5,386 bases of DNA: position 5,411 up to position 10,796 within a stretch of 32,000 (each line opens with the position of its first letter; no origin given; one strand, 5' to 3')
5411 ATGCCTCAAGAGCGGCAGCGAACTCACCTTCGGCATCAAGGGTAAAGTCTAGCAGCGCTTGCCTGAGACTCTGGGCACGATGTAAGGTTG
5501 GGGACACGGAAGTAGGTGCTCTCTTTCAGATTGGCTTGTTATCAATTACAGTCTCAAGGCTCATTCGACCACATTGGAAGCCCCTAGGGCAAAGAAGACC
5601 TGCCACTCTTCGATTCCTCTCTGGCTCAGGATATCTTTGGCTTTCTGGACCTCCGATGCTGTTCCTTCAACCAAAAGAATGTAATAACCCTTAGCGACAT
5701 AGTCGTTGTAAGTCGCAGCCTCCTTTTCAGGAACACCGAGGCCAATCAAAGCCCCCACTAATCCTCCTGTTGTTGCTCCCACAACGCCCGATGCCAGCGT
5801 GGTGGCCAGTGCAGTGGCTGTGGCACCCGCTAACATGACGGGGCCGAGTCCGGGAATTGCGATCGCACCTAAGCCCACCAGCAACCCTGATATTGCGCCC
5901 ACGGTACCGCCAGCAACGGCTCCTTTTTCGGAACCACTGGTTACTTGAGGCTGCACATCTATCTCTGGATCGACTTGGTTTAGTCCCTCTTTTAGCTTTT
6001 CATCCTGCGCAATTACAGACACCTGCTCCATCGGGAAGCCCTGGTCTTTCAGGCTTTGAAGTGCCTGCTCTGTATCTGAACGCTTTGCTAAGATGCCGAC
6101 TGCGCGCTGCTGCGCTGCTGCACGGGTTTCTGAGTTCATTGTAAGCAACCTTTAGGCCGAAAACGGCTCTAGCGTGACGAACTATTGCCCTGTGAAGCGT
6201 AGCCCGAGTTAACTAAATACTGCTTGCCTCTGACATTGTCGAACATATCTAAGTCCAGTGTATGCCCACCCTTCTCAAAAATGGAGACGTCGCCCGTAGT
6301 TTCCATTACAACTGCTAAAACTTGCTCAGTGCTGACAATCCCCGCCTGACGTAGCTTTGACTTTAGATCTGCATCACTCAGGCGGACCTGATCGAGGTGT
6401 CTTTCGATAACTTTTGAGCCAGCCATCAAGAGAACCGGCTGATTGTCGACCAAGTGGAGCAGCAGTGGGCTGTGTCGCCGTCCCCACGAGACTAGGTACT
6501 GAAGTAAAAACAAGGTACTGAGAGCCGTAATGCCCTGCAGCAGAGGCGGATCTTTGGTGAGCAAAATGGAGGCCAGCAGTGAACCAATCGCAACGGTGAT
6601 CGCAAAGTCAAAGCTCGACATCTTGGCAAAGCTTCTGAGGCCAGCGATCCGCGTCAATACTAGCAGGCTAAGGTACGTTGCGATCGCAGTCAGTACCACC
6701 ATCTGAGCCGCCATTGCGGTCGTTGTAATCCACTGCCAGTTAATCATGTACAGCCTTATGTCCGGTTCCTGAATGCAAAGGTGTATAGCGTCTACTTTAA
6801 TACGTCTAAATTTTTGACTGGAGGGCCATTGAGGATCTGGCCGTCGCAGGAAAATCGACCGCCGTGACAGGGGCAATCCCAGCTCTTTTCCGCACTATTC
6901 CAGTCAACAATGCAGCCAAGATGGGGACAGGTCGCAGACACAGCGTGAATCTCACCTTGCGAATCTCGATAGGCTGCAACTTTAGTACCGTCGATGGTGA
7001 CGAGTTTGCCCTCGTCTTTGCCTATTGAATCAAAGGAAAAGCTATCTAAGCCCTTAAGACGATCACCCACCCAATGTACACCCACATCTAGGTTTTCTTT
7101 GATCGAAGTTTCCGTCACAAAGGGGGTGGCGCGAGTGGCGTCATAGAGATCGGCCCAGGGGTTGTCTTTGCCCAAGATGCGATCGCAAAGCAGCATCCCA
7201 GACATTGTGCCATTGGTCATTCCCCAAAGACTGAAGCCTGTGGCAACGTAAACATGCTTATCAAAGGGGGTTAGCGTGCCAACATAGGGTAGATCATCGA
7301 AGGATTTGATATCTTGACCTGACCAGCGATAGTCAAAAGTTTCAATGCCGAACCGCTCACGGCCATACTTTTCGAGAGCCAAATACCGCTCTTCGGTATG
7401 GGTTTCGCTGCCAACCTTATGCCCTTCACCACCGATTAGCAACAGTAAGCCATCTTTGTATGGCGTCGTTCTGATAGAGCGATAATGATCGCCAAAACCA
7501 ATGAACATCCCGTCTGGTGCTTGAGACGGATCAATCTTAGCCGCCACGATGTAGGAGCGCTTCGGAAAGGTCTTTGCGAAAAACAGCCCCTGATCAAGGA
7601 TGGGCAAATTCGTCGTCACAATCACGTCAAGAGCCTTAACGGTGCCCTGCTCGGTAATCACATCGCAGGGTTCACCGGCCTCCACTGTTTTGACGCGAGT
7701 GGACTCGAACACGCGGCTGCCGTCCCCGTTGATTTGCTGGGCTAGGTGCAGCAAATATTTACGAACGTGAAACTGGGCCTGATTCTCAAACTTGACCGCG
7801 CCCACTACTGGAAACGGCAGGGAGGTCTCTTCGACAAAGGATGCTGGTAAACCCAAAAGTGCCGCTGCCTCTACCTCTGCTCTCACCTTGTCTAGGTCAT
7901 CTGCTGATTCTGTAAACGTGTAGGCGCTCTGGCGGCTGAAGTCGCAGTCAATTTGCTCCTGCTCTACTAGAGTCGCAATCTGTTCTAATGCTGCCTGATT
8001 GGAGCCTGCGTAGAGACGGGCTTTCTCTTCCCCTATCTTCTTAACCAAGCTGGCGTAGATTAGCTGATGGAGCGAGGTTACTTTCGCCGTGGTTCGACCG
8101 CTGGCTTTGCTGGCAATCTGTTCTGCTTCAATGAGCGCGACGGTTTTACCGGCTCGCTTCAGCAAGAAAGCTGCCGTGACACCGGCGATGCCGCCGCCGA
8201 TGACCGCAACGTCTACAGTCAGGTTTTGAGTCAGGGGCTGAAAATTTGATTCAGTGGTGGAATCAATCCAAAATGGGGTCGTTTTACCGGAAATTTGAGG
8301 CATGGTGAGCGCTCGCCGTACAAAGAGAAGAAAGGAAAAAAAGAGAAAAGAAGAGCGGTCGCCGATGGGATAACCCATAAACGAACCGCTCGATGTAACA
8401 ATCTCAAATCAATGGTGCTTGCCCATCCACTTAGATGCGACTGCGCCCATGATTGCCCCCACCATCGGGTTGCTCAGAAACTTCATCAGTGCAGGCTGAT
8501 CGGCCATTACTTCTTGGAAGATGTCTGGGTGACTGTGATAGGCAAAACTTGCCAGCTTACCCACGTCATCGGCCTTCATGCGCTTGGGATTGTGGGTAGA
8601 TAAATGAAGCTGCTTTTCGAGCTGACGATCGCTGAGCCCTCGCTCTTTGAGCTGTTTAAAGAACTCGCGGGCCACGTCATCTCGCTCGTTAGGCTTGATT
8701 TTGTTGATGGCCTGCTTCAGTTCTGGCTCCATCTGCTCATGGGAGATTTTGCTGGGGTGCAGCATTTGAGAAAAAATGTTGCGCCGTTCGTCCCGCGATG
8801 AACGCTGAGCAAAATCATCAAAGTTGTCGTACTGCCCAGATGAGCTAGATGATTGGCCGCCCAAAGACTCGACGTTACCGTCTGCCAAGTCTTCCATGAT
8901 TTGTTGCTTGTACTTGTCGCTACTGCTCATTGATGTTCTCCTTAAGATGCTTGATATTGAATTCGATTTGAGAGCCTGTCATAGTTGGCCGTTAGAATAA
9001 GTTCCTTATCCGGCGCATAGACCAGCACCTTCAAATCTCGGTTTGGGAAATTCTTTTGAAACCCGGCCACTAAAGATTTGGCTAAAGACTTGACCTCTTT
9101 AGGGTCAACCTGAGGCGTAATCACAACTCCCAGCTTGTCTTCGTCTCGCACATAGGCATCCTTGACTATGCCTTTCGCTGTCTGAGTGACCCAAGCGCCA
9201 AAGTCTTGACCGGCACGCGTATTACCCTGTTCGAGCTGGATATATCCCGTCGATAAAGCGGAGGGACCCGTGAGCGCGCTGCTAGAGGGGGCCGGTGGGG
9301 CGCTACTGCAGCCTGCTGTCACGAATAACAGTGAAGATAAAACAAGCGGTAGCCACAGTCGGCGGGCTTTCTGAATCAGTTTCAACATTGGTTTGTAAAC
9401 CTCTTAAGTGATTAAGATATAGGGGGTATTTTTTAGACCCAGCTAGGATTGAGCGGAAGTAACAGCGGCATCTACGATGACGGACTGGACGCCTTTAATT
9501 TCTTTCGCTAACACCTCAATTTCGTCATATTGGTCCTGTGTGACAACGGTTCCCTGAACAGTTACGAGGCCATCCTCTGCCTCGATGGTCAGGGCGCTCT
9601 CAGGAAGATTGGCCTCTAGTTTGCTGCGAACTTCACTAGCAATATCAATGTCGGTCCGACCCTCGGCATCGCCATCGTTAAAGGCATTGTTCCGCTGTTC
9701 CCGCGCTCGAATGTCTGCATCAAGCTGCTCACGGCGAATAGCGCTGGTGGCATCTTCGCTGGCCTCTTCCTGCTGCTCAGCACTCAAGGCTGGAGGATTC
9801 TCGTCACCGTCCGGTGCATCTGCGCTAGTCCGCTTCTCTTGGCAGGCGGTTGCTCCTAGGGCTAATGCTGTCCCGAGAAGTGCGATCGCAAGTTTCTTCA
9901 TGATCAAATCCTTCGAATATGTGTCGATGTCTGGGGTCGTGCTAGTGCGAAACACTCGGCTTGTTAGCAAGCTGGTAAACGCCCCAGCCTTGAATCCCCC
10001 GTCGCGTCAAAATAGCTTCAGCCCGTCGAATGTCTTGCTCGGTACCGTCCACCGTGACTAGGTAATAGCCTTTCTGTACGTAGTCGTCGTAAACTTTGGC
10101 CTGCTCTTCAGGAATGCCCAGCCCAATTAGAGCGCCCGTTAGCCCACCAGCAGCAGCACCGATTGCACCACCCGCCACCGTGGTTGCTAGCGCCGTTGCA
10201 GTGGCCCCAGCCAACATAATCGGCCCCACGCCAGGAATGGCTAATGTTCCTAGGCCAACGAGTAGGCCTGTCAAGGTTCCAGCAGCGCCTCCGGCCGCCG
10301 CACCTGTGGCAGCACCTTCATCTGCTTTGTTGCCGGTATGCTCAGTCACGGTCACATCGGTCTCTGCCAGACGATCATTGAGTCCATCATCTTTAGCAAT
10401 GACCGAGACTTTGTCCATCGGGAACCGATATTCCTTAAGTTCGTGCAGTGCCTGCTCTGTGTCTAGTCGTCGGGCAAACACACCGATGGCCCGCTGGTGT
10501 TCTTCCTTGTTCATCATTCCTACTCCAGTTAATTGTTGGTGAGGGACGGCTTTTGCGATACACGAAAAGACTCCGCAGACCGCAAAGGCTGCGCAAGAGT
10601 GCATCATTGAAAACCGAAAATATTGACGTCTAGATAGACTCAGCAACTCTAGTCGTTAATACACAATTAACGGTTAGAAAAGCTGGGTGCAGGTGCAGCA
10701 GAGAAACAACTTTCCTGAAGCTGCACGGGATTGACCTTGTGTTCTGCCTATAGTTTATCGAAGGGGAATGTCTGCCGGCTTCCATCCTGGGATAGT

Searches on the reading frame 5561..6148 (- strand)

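Call 17: search_protein_families(library=pfam, proteins=[window:5561-6148:-], max_evalue=0.5)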
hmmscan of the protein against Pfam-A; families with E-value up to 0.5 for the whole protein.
window:5561-6148:- (195 aa): 4 families
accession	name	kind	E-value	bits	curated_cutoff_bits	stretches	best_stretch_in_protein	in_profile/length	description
PF11181.13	YflT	-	2.2e-07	31.8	26.2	1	17-86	3-69/99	Heat induced stress protein YflT domain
PF17660.6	BTRD1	-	0.0062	16.9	23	1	145-165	17-37/50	Polyglycine hydrolase-like, structural repeat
PF09383.16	NIL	-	0.032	14.5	24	0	152-180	42-70/73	NIL domain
PF02563.21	Poly_export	-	0.049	14.3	28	1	94-121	35-62/77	Polysaccharide biosynthesis/export protein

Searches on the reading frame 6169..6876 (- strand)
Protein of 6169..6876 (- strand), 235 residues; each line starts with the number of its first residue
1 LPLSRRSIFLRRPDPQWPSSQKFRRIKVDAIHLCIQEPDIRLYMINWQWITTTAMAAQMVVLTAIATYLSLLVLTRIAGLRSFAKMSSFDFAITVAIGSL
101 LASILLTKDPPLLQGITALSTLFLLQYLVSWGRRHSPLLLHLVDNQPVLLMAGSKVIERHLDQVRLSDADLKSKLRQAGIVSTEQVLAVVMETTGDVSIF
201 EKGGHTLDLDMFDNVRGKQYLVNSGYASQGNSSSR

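Call 17: search_protein_families(library=pfam, proteins=[window:6169-6876:-], max_evalue=0.5)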
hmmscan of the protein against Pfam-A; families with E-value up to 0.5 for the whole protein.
window:6169-6876:- (235 aa): 3 families
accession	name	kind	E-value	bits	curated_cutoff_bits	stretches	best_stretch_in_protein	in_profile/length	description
PF04239.17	DUF421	-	5.5e-12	45.7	23.6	1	135-204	2-71/129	YetF C-terminal domain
PF20730.2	YetF_N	-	0.0024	18.1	26.5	1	65-130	9-74/76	YetF N-terminal transmembrane domain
PF07894.18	SACK1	-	0.14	12.2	21.4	1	153-201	108-155/274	Scaffolding anchor of CK1 domain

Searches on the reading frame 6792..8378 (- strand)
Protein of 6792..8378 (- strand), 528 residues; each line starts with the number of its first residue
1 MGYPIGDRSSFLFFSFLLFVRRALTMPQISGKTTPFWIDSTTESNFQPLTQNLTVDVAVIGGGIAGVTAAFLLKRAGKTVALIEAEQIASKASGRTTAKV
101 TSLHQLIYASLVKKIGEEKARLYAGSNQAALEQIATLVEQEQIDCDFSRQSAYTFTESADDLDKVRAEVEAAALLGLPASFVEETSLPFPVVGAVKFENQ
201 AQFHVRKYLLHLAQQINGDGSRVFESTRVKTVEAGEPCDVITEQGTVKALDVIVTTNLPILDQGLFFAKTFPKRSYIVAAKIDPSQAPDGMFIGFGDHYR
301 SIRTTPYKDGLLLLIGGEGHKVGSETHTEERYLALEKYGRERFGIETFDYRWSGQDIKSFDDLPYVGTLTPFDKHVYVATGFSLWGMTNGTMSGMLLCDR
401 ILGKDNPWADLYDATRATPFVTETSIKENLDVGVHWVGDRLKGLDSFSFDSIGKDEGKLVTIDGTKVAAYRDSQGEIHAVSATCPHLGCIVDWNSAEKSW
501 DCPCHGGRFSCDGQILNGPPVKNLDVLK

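Call 17: search_protein_families(library=pfam, proteins=[window:6792-8378:-], max_evalue=0.5)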
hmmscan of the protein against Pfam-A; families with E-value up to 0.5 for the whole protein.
window:6792-8378:- (528 aa): 18 families
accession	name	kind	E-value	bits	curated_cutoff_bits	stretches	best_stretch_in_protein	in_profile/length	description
PF01266.30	DAO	-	1.8e-46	159.7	27.9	1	56-400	1-353/353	FAD dependent oxidoreductase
PF00355.32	Rieske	-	8.4e-15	54.9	20.3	1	454-525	13-85/88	Rieske [2Fe-2S] domain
PF00890.30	FAD_binding_2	-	4.3e-07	29.9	20.4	1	56-97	1-45/414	FAD binding domain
PF03486.20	HI0933_like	-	5.9e-07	29.6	50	1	56-150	2-98/244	HI0933-like protein Rossmann domain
PF12831.13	FAD_oxidored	-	1.8e-06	27.9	27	1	56-87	1-32/416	FAD dependent oxidoreductase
PF07992.20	Pyr_redox_2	-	2.5e-06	27.6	26.1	1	56-149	2-82/291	Pyridine nucleotide-disulphide oxidoreductase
PF13450.12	NAD_binding_8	-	7e-06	26.7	21.9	1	59-87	1-29/68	NAD(P)-binding Rossmann-like domain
PF01494.25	FAD_binding_3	-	8e-06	25.7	22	1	55-124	2-71/349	FAD binding domain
PF01134.28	GIDA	-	3.9e-05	23.3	22.1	1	56-89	1-29/391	Glucose inhibited division protein A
PF04820.20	Trp_halogenase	-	6.6e-05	22.4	21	1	56-105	1-52/458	Tryptophan halogenase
PF13738.12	Pyr_redox_3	-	0.00039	20.2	30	1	51-111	161-221/305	Pyridine nucleotide-disulphide oxidoreductase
PF01946.23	Thi4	-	0.0011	18.7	26.2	1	42-86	5-50/235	Thi4 family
PF01262.27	AlaDh_PNT_C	-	0.0051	16.7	23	1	56-99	30-74/214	Alanine dehydrogenase/PNT, C-terminal domain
PF00070.33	Pyr_redox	-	0.0067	17.4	22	1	57-98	2-43/82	Pyridine nucleotide-disulphide oxidoreductase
PF01593.30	Amino_oxidase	-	0.013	15.2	19.8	0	64-86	1-23/443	Flavin containing amine oxidoreductase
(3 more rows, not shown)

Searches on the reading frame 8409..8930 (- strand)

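Call 17: search_protein_families(library=pfam, proteins=[window:8409-8930:-], max_evalue=0.5)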
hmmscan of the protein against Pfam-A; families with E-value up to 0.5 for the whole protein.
window:8409-8930:- (173 aa): 6 families
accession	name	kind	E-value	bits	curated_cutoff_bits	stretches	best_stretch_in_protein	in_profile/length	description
PF08639.15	Sld3_STD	-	0.014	14.6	24.9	1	38-107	382-455/540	DNA replication regulator SLD3, STD domain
PF17894.6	Cas9_Topo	-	0.047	14.3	25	0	49-76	32-59/71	Topo homolgy domain in CRISPR-associated endonuclease Cas9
PF02787.25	CPSase_L_D3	-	0.048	14.1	26.6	1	73-106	46-78/80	Carbamoyl-phosphate synthetase large chain, oligomerisation domain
PF12787.12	EcsC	-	0.071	13.2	30.4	0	98-170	181-224/240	EcsC protein family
PF00639.27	Rotamase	-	0.091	14.2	21.7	1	33-82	32-79/97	PPIC-type PPIASE domain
PF21980.2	MksE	-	0.11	13.3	27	1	37-105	80-144/163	Condensin complex protein MksE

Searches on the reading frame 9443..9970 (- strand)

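Call 17: search_protein_families(library=pfam, proteins=[window:9443-9970:-], max_evalue=0.5)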
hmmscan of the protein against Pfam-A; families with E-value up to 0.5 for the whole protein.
window:9443-9970:- (175 aa): 3 families
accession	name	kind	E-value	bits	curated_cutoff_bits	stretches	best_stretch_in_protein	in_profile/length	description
PF04972.22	BON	-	3.9e-11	43.5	27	1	107-169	2-66/69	BON domain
PF13985.11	YbgS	-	0.099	13.3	27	1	24-72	1-49/124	YbgS-like protein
PF16916.11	ZT_dimer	-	0.45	11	26.7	0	107-132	51-76/78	Dimerisation domain of Zinc Transporter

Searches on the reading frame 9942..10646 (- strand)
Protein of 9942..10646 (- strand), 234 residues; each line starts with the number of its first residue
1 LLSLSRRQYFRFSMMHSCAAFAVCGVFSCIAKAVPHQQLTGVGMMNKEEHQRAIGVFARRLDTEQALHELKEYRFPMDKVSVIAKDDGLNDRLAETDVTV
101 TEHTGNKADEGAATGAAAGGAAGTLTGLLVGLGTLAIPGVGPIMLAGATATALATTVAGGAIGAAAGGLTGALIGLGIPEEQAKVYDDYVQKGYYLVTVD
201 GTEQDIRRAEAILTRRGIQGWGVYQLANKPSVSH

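Call 17: search_protein_families(library=pfam, proteins=[window:9942-10646:-], max_evalue=0.5)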
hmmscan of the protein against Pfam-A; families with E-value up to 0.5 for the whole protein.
window:9942-10646:- (234 aa): 7 families
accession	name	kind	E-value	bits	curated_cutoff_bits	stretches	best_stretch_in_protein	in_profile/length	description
PF11181.13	YflT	-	1.1e-06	29.5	26.2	1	54-119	3-67/99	Heat induced stress protein YflT domain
PF17660.6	BTRD1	-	0.0035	17.7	23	1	182-203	15-36/50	Polyglycine hydrolase-like, structural repeat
PF13441.11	Gly-zipper_YMGG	-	0.011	15.8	28.9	1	105-127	22-43/45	YMGG-like Gly-zipper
PF13488.11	Gly-zipper_Omp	-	0.014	15.8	25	1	145-180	8-44/46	Glycine zipper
PF06897.17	DUF1269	-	0.026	15.3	26.9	1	156-197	18-59/100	Protein of unknown function (DUF1269)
PF23494.1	bPH_10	-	0.11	12.4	27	1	112-173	18-76/151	YqeB-like bacterial PH domain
PF02563.21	Poly_export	-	0.14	12.8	28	1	133-158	35-60/77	Polysaccharide biosynthesis/export protein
